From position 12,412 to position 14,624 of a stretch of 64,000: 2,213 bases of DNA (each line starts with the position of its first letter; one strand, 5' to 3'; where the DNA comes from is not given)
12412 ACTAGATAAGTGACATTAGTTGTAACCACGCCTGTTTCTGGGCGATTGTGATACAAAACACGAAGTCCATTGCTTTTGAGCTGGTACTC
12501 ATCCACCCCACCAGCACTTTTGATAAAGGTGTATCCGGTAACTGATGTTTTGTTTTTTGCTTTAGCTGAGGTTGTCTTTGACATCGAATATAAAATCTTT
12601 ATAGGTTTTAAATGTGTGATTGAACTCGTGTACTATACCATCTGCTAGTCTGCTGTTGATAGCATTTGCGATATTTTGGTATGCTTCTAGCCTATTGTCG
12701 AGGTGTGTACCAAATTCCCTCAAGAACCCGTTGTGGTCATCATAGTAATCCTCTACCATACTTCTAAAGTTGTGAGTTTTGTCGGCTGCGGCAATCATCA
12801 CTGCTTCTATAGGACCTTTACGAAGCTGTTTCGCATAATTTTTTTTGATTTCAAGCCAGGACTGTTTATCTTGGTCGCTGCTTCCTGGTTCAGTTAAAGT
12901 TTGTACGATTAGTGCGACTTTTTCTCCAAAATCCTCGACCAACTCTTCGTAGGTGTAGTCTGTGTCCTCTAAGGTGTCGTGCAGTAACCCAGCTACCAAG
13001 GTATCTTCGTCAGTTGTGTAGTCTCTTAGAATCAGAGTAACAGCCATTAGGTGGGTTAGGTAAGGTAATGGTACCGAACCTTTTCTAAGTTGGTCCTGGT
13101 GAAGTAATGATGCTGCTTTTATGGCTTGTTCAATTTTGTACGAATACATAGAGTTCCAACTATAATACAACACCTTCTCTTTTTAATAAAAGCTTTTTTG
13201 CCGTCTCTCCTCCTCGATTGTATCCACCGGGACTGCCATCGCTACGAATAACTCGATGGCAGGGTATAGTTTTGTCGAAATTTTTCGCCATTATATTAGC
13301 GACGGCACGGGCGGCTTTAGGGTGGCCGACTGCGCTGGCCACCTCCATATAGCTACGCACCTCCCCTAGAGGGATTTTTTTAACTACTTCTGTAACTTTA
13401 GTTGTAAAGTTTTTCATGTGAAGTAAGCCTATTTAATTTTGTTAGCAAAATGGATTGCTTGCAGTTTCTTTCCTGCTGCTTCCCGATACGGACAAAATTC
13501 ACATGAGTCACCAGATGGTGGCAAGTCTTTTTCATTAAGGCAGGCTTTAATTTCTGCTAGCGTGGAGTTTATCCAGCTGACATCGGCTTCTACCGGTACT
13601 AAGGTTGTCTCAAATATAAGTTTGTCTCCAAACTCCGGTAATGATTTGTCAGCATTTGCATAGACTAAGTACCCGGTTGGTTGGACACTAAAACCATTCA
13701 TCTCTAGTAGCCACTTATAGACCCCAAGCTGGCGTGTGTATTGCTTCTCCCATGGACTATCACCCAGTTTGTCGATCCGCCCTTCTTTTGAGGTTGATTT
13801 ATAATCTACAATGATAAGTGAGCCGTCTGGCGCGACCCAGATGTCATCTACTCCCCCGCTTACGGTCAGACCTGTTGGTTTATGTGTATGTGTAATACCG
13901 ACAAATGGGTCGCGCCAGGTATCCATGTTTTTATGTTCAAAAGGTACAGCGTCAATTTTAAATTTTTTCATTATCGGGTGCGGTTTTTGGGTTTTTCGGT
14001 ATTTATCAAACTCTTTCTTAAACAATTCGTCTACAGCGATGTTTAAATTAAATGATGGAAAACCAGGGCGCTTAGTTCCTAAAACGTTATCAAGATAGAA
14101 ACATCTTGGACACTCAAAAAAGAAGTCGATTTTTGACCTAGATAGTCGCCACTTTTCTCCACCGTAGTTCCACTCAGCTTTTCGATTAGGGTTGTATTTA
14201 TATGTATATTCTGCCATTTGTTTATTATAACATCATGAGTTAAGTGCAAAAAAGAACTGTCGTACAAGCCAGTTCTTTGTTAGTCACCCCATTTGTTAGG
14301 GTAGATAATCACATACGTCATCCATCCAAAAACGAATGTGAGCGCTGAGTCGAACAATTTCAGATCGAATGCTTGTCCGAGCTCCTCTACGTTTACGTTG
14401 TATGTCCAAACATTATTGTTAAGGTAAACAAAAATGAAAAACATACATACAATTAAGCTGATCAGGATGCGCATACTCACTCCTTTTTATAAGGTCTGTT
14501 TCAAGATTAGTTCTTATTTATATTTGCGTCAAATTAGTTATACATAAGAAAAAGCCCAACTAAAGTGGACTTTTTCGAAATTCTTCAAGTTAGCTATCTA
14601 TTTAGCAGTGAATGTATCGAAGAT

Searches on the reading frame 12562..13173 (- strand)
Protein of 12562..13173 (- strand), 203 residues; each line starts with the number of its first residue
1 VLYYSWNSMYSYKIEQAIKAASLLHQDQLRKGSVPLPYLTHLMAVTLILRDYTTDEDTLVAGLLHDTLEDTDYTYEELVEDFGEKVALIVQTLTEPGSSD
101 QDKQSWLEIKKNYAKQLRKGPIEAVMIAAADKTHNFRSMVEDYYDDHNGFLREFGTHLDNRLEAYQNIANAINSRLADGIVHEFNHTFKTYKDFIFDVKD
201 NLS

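Call 72: search_protein_families(library=pfam, proteins=[window:12562-13173:-], max_evalue=0.001)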
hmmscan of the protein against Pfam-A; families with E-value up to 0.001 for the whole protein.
window:12562-13173:- (203 aa): 2 families
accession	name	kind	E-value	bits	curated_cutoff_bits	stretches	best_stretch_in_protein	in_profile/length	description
PF13328.12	HD_4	-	7.4e-20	71.7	27.2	1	18-141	2-129/156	HD domain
PF01966.28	HD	-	1.1e-06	29.3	22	1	38-135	1-115/116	HD domain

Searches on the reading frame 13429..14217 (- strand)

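Call 72: search_protein_families(library=pfam, proteins=[window:13429-14217:-], max_evalue=0.001)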
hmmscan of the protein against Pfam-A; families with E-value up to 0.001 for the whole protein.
window:13429-14217:- (262 aa): 2 families
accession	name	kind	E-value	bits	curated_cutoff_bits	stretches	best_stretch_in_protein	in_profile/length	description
PF12705.13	PDDEXK_1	-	1.1e-13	52.1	22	1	93-246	119-244/247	PD-(D/E)XK nuclease superfamily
PF01930.23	Cas_Cas4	-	0.00011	22.7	22.7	1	127-246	59-156/160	Domain of unknown function DUF83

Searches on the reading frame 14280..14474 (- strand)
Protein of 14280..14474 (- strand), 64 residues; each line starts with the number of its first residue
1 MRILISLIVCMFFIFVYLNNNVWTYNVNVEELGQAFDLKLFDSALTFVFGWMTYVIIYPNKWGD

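Call 67: find_homologous_proteins(query=window:14280-14474:-, max_evalue=0.001)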
Query window:14280-14474:- (64 aa): 1 proteins with E <= 0.001 among 2 candidates.
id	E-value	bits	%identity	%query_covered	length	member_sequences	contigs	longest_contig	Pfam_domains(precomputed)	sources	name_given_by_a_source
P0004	5.9e-36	139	100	100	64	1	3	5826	-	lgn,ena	-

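Call 72: search_protein_families(library=pfam, proteins=[window:14280-14474:-], max_evalue=0.001)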
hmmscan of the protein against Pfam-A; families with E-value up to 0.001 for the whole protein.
window:14280-14474:- (64 aa): 0 families
